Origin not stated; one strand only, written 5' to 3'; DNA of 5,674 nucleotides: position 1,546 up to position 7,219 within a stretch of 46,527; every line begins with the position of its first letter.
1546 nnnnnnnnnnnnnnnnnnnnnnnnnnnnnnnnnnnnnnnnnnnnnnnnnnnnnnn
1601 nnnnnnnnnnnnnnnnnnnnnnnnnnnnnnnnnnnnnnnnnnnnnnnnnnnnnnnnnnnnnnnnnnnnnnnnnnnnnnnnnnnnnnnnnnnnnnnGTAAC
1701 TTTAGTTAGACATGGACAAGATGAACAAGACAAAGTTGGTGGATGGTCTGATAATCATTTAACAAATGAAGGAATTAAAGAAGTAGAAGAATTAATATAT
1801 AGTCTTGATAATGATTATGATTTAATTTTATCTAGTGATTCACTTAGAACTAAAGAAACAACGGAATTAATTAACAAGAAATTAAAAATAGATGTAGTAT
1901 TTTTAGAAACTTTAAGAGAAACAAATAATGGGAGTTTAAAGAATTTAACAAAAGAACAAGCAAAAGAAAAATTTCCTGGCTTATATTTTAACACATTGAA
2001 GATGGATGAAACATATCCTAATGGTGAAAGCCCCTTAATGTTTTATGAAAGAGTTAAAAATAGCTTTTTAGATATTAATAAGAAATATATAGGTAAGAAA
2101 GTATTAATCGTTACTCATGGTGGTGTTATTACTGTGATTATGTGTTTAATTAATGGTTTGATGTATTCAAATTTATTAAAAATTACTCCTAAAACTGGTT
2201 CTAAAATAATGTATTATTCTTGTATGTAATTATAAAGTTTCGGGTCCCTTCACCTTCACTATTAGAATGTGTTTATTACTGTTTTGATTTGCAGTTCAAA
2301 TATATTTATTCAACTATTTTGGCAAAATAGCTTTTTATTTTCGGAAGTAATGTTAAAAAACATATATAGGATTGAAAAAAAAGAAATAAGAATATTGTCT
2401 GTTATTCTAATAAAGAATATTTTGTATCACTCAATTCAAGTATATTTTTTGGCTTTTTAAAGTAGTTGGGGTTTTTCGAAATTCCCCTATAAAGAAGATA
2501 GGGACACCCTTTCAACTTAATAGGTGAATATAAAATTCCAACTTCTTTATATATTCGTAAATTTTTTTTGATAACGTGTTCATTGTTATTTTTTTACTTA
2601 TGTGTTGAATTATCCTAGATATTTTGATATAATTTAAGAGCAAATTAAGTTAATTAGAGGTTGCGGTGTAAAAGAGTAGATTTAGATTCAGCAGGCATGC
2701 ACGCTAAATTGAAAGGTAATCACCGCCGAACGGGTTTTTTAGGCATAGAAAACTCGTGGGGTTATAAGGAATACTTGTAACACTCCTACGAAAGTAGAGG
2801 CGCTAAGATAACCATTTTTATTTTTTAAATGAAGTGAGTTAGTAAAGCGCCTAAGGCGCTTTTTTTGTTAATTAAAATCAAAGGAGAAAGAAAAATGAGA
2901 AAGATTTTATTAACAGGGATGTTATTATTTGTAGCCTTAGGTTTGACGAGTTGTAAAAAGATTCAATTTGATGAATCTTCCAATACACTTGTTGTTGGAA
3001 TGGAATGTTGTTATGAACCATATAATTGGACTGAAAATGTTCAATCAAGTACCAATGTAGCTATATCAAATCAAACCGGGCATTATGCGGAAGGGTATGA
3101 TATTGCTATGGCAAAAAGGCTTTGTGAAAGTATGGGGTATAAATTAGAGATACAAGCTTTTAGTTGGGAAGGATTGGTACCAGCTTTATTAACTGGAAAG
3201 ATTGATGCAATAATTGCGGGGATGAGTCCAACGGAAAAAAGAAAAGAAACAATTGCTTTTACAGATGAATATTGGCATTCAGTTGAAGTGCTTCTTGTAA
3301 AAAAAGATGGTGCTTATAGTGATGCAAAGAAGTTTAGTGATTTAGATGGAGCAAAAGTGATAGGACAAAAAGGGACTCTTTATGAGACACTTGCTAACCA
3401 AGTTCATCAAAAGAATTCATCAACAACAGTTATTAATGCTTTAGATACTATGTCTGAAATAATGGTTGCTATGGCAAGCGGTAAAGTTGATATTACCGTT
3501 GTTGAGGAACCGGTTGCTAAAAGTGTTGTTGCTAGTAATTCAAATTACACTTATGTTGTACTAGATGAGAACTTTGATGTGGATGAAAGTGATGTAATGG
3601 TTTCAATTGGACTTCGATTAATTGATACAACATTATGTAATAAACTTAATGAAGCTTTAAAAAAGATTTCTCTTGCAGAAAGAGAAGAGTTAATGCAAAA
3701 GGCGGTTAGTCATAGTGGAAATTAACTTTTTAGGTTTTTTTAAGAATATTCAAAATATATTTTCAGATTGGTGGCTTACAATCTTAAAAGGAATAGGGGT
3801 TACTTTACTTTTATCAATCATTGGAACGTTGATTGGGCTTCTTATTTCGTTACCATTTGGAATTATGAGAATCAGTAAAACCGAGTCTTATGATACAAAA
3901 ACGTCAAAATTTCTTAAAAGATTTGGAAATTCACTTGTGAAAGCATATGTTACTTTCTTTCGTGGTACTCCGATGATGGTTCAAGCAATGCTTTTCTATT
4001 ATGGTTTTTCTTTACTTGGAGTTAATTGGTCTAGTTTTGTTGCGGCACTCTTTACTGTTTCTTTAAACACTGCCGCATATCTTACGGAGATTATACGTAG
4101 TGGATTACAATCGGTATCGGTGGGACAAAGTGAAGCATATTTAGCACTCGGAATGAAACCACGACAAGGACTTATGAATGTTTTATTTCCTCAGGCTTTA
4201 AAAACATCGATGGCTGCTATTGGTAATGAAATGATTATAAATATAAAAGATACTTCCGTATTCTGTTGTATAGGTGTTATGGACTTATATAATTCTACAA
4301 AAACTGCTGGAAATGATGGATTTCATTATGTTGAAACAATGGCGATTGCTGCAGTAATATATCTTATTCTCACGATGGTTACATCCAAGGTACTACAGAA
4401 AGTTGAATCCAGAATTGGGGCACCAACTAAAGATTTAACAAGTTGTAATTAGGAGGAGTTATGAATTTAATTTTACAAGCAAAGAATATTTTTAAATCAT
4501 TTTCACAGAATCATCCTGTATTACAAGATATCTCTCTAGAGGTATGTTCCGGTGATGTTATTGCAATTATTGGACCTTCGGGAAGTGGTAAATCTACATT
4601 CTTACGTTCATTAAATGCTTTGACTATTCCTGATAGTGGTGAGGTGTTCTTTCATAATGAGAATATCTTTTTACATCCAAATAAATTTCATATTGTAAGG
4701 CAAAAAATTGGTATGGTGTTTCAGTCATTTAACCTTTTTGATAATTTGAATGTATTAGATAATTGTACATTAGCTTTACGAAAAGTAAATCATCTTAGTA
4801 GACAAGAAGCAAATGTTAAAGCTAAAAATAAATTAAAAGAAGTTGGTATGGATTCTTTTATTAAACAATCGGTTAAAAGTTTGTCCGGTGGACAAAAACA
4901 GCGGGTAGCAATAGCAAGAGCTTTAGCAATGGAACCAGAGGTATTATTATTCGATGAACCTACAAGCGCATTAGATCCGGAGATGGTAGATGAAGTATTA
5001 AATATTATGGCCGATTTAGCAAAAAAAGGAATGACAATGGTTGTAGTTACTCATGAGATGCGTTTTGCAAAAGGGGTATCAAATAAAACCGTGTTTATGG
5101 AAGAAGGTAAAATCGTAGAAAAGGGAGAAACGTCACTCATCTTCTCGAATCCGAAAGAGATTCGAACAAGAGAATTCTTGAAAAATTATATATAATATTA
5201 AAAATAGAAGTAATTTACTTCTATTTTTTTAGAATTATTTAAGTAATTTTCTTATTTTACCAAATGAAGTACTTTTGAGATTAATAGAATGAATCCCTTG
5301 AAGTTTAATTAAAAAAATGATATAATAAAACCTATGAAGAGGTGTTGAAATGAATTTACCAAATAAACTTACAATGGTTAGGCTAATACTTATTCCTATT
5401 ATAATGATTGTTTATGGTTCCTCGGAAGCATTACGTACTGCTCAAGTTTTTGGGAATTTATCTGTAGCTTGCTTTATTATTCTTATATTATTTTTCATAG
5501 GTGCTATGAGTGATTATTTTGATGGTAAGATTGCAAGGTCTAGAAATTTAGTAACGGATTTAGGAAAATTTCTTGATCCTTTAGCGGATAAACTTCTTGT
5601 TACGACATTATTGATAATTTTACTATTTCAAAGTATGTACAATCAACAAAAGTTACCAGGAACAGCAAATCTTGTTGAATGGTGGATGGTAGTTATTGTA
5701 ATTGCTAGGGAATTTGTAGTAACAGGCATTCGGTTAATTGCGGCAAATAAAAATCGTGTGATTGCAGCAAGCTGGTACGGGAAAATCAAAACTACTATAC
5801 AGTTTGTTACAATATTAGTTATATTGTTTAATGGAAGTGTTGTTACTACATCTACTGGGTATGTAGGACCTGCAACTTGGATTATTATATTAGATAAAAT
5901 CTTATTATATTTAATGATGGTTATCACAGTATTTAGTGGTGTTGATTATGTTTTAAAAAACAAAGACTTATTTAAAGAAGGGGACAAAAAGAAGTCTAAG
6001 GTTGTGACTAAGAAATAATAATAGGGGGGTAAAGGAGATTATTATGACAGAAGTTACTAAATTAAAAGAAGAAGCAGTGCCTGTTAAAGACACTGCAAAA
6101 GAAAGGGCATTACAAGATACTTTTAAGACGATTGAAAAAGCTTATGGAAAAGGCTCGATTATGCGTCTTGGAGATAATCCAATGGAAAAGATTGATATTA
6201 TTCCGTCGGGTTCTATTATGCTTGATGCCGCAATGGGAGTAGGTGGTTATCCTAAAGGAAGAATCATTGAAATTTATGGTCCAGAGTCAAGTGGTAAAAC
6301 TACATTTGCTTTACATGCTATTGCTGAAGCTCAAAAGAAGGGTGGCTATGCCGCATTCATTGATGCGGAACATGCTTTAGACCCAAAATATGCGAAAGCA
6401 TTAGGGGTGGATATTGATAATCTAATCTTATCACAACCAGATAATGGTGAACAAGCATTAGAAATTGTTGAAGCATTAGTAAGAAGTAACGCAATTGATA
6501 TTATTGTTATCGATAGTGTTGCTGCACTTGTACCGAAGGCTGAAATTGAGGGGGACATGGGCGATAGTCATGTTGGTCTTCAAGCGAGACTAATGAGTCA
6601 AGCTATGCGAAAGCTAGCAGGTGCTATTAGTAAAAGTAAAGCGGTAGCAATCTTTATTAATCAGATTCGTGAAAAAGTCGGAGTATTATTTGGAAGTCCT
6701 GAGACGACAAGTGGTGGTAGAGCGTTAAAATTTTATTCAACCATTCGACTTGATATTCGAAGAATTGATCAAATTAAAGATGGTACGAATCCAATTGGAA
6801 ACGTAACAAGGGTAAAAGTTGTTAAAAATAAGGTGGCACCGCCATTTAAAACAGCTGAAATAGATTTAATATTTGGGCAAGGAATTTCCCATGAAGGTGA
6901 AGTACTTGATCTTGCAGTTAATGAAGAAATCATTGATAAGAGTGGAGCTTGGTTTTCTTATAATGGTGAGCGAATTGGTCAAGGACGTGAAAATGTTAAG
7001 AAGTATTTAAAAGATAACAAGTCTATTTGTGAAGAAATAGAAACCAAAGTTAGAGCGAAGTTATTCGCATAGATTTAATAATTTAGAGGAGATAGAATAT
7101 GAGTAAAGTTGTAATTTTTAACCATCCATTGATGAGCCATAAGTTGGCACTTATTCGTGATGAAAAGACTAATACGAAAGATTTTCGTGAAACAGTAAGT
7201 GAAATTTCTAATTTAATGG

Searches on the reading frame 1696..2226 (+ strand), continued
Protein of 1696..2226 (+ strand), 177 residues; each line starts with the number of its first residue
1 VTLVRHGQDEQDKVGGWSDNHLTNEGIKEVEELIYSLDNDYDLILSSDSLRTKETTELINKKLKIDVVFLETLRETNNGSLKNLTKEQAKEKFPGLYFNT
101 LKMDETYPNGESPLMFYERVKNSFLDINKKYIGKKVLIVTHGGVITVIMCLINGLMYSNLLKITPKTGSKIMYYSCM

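Call 57: find_encoding_contigs(protein=P0122, flank=5000, max_places=3)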
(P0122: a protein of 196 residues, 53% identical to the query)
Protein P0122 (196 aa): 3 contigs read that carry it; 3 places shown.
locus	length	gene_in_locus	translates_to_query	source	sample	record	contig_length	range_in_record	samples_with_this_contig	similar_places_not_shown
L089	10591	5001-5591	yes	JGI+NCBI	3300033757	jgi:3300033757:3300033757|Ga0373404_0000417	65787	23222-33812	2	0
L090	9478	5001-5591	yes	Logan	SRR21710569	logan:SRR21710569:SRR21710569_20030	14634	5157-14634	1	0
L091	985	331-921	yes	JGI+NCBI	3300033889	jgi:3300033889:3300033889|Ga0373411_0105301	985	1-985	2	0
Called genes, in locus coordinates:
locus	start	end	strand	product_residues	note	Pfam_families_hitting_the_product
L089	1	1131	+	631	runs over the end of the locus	PF16403:Bact_surface_Ig-like, PF01738:DLH (weak), PF12146:Hydrolase_4 (weak)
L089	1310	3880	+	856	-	-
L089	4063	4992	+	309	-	-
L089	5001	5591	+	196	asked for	PF00300:His_Phos_1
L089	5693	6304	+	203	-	PF02659:Mntp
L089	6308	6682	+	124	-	PF06803:DUF1232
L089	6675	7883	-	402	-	PF07690:MFS_1, PF12832:MFS_1_like (weak), PF07690:MFS_1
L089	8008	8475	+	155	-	-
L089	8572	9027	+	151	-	PF22381:Staph_reg_Sar_Rot (weak), PF01047:MarR, PF12802:MarR_2, PF01978:TrmB (faint)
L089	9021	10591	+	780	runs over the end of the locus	PF00005:ABC_tran, PF02687:FtsX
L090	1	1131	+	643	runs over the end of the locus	PF16403:Bact_surface_Ig-like, PF01738:DLH (weak), PF12146:Hydrolase_4 (weak)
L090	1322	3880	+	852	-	-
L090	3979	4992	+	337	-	-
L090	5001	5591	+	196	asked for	PF00300:His_Phos_1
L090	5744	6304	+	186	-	PF02659:Mntp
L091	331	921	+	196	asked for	PF00300:His_Phos_1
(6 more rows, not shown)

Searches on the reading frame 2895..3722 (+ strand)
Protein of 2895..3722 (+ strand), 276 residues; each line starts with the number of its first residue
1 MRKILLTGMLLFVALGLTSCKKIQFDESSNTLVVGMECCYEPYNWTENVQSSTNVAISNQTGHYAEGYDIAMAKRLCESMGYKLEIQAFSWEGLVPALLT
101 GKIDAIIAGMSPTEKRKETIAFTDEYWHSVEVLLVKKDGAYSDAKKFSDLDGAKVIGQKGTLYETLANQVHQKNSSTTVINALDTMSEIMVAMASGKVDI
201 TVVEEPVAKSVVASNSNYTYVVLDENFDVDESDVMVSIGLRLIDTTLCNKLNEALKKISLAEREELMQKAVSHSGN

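Call 58: find_encoding_contigs(protein=window:2895-3722:+, flank=5000, max_places=6)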
Protein window:2895-3722:+ (276 aa): 1 contig read that carries it; 1 place shown.
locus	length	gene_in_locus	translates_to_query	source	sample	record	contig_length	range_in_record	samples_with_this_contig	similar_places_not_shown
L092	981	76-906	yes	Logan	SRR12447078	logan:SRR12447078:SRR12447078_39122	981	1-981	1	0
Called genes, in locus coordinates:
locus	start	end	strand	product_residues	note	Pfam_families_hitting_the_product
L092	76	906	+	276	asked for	PF00497:SBP_bac_3, PF10613:Lig_chan-Glu_bd (weak)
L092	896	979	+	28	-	?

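Call 59: search_protein_families(library=pfam, proteins=[window:2895-3722:+], max_evalue=0.00001)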
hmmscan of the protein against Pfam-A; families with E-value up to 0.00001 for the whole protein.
window:2895-3722:+ (276 aa): 2 families
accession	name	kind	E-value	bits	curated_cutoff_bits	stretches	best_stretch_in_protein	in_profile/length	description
PF00497.25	SBP_bac_3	-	5.6e-24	84.8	26.4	1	64-269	20-128/132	Bacterial extracellular solute-binding proteins, family 3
PF10613.14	Lig_chan-Glu_bd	-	3.4e-08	34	30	1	65-137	28-113/115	Ligated ion channel L-glutamate- and glycine-binding site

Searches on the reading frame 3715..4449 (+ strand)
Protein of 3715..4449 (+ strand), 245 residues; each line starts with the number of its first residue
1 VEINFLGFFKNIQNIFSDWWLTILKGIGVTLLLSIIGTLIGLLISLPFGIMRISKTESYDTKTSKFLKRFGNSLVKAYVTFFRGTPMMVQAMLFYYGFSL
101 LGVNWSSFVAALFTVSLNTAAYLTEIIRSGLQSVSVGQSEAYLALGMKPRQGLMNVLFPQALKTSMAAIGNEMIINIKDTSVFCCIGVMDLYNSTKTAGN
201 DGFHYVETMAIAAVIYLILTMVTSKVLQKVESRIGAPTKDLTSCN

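Call 59: search_protein_families(library=pfam, proteins=[window:3715-4449:+], max_evalue=0.00001)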
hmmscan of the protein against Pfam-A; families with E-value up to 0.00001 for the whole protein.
window:3715-4449:+ (245 aa): 1 family
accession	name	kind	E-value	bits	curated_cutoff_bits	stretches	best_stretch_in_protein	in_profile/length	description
PF00528.27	BPD_transp_1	-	4.5e-21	75.9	26.4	1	67-230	12-178/184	Binding-protein-dependent transport system inner membrane component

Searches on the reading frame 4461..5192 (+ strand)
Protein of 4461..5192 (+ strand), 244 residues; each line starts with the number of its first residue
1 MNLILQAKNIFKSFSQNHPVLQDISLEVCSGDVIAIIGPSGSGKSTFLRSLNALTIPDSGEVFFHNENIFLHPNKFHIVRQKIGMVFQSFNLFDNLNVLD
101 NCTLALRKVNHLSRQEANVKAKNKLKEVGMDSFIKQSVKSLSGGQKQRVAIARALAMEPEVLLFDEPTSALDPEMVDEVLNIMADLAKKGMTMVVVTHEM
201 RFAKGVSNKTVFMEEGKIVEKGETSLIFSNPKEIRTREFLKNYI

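Call 59: search_protein_families(library=pfam, proteins=[window:4461-5192:+], max_evalue=0.00001)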
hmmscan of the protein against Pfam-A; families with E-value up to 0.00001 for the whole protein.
window:4461-5192:+ (244 aa): 4 families
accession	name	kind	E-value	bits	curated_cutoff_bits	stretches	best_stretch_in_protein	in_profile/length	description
PF00005.33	ABC_tran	-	1.7e-36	126.3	25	1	21-169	1-137/137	ABC transporter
PF13304.12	AAA_21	-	2.6e-12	47.8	27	1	140-199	237-299/304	AAA domain, putative AbiEii toxin, Type IV TA system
PF02463.25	SMC_N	-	1.4e-09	38.1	40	1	29-217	22-217/220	RecF/RecN/SMC N terminal domain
PF01935.23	DUF87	-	4.5e-06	27.4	23.2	1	34-183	26-190/220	Helicase HerA, central domain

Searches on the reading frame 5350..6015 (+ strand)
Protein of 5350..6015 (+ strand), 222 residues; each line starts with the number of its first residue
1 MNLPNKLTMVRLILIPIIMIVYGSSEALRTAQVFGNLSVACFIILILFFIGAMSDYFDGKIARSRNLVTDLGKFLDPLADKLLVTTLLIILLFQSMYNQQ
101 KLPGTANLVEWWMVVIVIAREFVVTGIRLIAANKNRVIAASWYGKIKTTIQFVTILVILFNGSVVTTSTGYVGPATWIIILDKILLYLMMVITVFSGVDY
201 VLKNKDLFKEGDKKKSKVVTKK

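Call 59: search_protein_families(library=pfam, proteins=[window:5350-6015:+], max_evalue=0.00001)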
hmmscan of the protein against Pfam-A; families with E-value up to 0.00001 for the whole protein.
window:5350-6015:+ (222 aa): 1 family
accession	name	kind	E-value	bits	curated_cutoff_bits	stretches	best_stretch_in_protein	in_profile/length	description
PF01066.26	CDP-OH_P_transf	-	1.6e-40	139.4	22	1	1-193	1-150/152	CDP-alcohol phosphatidyltransferase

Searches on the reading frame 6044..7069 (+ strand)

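Call 59: search_protein_families(library=pfam, proteins=[window:6044-7069:+], max_evalue=0.00001)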
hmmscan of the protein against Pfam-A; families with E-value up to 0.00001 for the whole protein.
window:6044-7069:+ (342 aa): 5 families
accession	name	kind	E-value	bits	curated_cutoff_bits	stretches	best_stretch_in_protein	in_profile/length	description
PF00154.27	RecA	-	9.2e-140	465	27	1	21-282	1-262/262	recA bacterial DNA recombination protein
PF21096.2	RecA_C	-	2.5e-28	98.4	27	1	285-340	1-56/57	RecA C-terminal domain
PF06745.19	ATPase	-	6.8e-10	39.1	26.6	1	58-243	6-194/231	KaiC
PF08423.17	Rad51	-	1.4e-06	28.2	22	1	52-240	7-211/244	Rad51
PF01637.24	ATPase_2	-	2e-06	28.2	33.2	1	73-205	21-116/225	ATPase domain predominantly from Archaea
